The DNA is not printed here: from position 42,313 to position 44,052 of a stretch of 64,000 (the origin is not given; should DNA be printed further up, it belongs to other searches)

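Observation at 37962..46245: Iron-uptake gene cluster with an embedded SAM-methyltransferase and its own Fur-family regulator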

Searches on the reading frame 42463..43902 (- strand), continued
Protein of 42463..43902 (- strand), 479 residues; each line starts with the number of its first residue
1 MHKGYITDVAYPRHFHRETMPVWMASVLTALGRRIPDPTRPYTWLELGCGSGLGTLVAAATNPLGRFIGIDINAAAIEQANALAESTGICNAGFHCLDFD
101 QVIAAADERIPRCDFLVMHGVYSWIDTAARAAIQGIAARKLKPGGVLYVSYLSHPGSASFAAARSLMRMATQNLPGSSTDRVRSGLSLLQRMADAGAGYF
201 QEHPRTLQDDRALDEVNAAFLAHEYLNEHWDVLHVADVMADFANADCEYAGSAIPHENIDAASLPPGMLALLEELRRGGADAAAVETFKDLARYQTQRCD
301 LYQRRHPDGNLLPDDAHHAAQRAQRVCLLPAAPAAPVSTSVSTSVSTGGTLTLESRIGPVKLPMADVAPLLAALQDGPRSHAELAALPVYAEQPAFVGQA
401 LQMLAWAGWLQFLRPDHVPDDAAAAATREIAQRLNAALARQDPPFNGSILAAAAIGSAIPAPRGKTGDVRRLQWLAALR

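Call 11: find_related_loci(query=A1, collection=genome_contigs, flank=10000)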
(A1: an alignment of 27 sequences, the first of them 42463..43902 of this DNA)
Query A1 (479 aa) in genome_contigs; peptide patterns used: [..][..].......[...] (x = any residue, [..] = any of these).
566 stretches matched a pattern; 513 encode a relative of the query (tblastn E <= 1e-3); the best 80 are kept; 80 distinct loci.
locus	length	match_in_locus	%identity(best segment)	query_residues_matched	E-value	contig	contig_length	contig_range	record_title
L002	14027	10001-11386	66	4-478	0e+0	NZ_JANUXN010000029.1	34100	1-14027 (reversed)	Thauera sp. Sel9 NODE_29_length_34100_cov_138.958234, whole genome shotgun sequence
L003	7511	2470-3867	62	2-477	4e-178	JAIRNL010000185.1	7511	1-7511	MAG: Azoarcus sp. isolate Cd354_bin26 k119_1420924, whole genome shotgun sequence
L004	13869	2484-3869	59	5-465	1e-175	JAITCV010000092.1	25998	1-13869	MAG: Azoarcus sp. isolate Nm470_bin107 k119_2270015, whole genome shotgun sequence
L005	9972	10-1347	62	4-461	1e-171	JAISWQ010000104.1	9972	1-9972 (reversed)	MAG: Zoogloeaceae bacterium isolate Nc350_bin138 k119_1459595, whole genome shotgun sequence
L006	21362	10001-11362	59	4-462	1e-164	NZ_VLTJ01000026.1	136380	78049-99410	Verticiella sediminum strain DSM 27279 215, whole genome shotgun sequence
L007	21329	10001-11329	55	4-459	3e-154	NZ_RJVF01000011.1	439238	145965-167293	Comamonas sp. BIGb0124 Ga0304810_104, whole genome shotgun sequence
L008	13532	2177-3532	56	4-462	1e-152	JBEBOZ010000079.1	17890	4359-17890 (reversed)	MAG: Comamonas sp. isolate T1.bin.160 NODE_5196_length_17890_cov_15.443061, whole genome shotgun sequence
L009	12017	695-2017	56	5-459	2e-140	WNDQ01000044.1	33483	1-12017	MAG: Paracidovorax wautersii isolate cluster_DBSCAN_round2_3 GAK30_44, whole genome shotgun sequence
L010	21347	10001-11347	53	1-462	7e-135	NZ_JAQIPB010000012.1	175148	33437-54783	Xenophilus arseniciresistens strain YW8 YW8_ctg12, whole genome shotgun sequence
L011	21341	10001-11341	58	4-459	6e-162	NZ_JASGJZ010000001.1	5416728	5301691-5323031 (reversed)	MAG: Pseudorhodoferax sp. isolate 5N053 JMF-2111-06-0005.ont.bin.53_0, whole genome shotgun sequence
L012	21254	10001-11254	46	5-433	4e-119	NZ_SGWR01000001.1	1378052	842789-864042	Corticibacter populi strain DSM 105136 Ga0310547_11, whole genome shotgun sequence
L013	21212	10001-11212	48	5-413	2e-108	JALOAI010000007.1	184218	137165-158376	MAG: Pigmentiphaga sp. isolate SO_2017_LW2 bin 146 scaffold_126_c1_LW138R_2017, whole genome shotgun sequence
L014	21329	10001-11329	44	5-473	3e-105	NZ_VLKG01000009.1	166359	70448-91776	Azomonas agilis strain DSM 375 LX59DRAFT_scaffold00009.9, whole genome shotgun sequence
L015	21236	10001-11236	42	2-433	1e-103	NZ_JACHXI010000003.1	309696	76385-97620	Azomonas macrocytogenes strain CECT 4462 Ga0372387_03, whole genome shotgun sequence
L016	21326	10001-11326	44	4-472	8e-99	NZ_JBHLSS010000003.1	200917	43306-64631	Azorhizophilus paspali strain NCAIM B.01794 GCM70007033_54, whole genome shotgun sequence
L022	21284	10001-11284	44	4-461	3e-94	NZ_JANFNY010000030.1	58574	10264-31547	Roseomonas sp. GC11 NODE_30_length_58574_cov_43.867292, whole genome shotgun sequence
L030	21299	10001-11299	45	4-463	1e-89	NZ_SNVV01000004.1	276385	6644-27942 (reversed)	Azoarcus indigens strain DSM 12121 Ga0215687_104, whole genome shotgun sequence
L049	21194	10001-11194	38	3-423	5e-83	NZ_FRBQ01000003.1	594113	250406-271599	Phytopseudomonas punonensis strain CECT 8089, whole genome shotgun sequence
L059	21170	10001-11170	38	4-418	1e-77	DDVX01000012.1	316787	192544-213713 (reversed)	MAG TPA_asm: Stutzerimonas stutzeri isolate UBA2301 UBA2301_contig_19, whole genome shotgun sequence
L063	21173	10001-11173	36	4-417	4e-76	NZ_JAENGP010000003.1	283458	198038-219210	Advenella mandrilli strain WQ 585 Scaffold3_1, whole genome shotgun sequence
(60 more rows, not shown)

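Call 14: find_encoding_contigs(protein=P0095, flank=10000, max_places=2)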
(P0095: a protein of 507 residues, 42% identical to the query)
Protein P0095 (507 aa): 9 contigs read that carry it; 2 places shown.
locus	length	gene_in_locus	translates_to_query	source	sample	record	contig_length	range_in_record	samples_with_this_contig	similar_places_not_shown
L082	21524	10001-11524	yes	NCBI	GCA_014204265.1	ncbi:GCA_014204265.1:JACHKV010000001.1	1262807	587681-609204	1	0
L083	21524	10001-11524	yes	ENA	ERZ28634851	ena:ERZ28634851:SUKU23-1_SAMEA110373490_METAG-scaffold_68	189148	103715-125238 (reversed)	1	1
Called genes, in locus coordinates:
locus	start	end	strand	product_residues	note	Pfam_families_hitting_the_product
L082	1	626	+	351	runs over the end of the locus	PF00817:IMS, PF11798:IMS_HHH (weak), PF21999:IMS_HHH_1, PF11799:IMS_C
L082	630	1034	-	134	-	PF03724:META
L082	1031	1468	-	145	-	-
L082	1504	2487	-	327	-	PF00389:2-Hacid_dh, PF02826:2-Hacid_dh_C, PF03446:NAD_binding_2 (weak)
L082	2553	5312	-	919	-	PF09984:sCache_4, PF00672:HAMP, PF00512:HisKA, PF02518:HATPase_c, PF00072:Response_reg, PF01627:Hpt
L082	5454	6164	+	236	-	PF00072:Response_reg, PF00486:Trans_reg_C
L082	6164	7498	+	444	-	PF16750:HK_sensor, PF00672:HAMP, PF00512:HisKA, PF02518:HATPase_c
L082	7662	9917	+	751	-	PF07715:Plug, PF00593:TonB_dep_Rec_b-barrel, PF14905:OMP_b-brl_3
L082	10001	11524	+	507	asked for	PF13489:Methyltransf_23, PF08241:Methyltransf_11, PF08242:Methyltransf_12, PF13649:Methyltransf_25, PF13847:Methyltransf_31, PF10119:MethyTransf_Reg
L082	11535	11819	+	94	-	-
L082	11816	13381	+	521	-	PF03929:PepSY_TM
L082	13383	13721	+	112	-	PF11804:DUF3325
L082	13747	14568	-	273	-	PF08238:Sel1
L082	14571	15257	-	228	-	PF13640:2OG-FeII_Oxy_3, PF18331:PKHD_C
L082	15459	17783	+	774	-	PF07715:Plug, PF00593:TonB_dep_Rec_b-barrel, PF14905:OMP_b-brl_3 (weak)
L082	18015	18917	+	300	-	PF00291:PALP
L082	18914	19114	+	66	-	-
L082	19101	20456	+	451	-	PF01938:TRAM, PF05958:tRNA_U5-meth_tr, PF05175:MTS (weak), PF03602:Cons_hypoth95 (weak), PF08241:Methyltransf_11 (faint), PF13649:Methyltransf_25, PF13847:Methyltransf_31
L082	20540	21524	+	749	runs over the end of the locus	PF13328:HD_4, PF04607:RelA_SpoT, PF02824:TGS, PF19296:RelA_AH, PF28438:RelA_RIS, PF01842:ACT (weak), PF13291:ACT_4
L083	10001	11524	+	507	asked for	PF13489:Methyltransf_23, PF08241:Methyltransf_11, PF08242:Methyltransf_12, PF13649:Methyltransf_25, PF13847:Methyltransf_31, PF10119:MethyTransf_Reg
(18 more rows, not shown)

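Call 15: find_encoding_contigs(protein=P0054, flank=10000, max_places=2)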
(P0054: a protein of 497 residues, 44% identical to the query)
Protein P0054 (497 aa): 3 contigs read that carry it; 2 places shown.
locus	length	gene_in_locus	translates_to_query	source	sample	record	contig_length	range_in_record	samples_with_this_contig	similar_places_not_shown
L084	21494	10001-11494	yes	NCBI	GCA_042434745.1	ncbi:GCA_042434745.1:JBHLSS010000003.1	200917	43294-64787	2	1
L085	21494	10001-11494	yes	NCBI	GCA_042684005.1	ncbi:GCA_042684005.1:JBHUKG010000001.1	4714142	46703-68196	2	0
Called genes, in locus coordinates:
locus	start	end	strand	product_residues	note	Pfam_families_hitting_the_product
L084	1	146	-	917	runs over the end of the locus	PF09984:sCache_4, PF00672:HAMP, PF00512:HisKA, PF02518:HATPase_c, PF00072:Response_reg, PF01627:Hpt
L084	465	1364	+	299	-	PF00291:PALP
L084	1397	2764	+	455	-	PF01938:TRAM (weak), PF05958:tRNA_U5-meth_tr, PF13649:Methyltransf_25 (weak), PF13847:Methyltransf_31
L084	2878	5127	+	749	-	PF13328:HD_4, PF04607:RelA_SpoT, PF02824:TGS, PF19296:RelA_AH, PF28438:RelA_RIS, PF01842:ACT (faint), PF13291:ACT_4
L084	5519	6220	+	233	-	PF00072:Response_reg, PF00486:Trans_reg_C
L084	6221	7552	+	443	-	PF16750:HK_sensor, PF00672:HAMP, PF00512:HisKA, PF02518:HATPase_c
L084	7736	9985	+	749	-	PF07715:Plug, PF00593:TonB_dep_Rec_b-barrel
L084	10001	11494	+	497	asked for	PF13489:Methyltransf_23, PF08241:Methyltransf_11, PF08242:Methyltransf_12, PF13649:Methyltransf_25, PF13847:Methyltransf_31, PF10119:MethyTransf_Reg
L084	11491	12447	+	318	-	PF00756:Esterase, PF00326:Peptidase_S9 (weak)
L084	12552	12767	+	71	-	-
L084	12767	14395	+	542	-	PF03929:PepSY_TM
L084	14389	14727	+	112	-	PF11804:DUF3325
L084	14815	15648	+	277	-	PF03819:MazG, PF01503:PRA-PH, PF03819:MazG (weak)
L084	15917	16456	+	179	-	PF09831:DUF2058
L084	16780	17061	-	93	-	PF15738:YafQ_toxin, PF05016:ParE_toxin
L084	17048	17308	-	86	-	PF04221:RelB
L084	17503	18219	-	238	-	PF11306:DUF3108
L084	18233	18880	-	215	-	PF00551:Formyl_trans_N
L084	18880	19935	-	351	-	PF00586:AIRS, PF02769:AIRS_C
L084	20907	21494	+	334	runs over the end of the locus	PF09839:DUF2066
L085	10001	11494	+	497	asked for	PF13489:Methyltransf_23, PF08241:Methyltransf_11, PF08242:Methyltransf_12, PF13649:Methyltransf_25, PF13847:Methyltransf_31, PF10119:MethyTransf_Reg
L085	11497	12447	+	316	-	PF00756:Esterase, PF00326:Peptidase_S9 (weak)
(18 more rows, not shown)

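Call 16: search_solved_structures(query=window:42463-43902:-, max_evalue=0.01, show_alignments=2)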
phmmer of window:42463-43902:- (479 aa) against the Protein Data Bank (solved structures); distinct sequences matched with E-value up to 0.01: 7.
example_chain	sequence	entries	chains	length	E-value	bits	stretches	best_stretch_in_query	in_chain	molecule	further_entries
5dnk_A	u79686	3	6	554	1.7e-18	70.1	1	8-252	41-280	protein lysine methyltransferase 1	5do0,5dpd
5doo_A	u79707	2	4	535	8.4e-17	64.5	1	7-228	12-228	protein lysine methyltransferase 2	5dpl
3mgg_A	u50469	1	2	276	0.00069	21.9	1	44-151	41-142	Methyltransferase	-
5f8c_A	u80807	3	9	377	0.00084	21.6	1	28-149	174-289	Methyltransferase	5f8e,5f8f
3sm3_A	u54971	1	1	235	0.002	20.4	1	45-150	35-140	SAM-dependent methyltransferases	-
4htf_A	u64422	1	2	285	0.0049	19.1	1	46-153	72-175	S-adenosylmethionine-dependent methyltransferase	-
2pjd_A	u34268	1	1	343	0.0065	18.7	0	43-149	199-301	Ribosomal RNA small subunit methyltransferase C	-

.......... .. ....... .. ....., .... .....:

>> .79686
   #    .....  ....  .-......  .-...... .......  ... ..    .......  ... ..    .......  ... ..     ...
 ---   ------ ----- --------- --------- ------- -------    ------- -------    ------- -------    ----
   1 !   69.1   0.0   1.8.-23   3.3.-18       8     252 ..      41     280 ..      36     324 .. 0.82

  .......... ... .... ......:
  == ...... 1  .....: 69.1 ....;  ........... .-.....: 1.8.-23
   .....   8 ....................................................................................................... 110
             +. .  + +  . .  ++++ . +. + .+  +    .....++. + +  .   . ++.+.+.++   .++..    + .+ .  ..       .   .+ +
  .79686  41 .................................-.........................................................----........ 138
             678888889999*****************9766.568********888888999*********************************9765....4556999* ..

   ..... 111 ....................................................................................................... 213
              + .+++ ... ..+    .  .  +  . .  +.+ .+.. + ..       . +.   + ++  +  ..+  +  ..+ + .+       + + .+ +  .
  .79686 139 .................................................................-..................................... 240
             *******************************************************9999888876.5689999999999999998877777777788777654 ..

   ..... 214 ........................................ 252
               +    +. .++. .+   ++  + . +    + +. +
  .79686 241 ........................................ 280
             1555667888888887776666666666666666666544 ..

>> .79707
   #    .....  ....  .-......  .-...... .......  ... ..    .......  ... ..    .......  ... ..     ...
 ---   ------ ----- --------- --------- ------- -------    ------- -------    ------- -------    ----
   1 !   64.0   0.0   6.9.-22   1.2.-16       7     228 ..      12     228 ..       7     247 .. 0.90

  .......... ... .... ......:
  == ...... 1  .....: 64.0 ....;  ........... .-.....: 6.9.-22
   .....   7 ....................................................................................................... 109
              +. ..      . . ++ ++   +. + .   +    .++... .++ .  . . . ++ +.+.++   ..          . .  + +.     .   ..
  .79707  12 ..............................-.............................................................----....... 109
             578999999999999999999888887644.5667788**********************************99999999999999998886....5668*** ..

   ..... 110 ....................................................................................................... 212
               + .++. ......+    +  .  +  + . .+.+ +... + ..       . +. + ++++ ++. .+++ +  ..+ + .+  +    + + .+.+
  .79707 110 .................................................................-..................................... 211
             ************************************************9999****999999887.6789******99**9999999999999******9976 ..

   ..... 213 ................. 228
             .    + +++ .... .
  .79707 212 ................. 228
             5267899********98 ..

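Call 27: search_protein_families(library=pfam, proteins=[L082:11535-11819:+, L084:12552-12767:+], max_evalue=10)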
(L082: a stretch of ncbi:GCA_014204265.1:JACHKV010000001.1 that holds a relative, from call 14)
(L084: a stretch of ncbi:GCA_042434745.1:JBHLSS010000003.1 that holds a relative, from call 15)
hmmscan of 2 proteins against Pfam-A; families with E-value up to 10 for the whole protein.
L082:11535-11819:+ (94 aa): 0 families

L084:12552-12767:+ (71 aa): 0 families
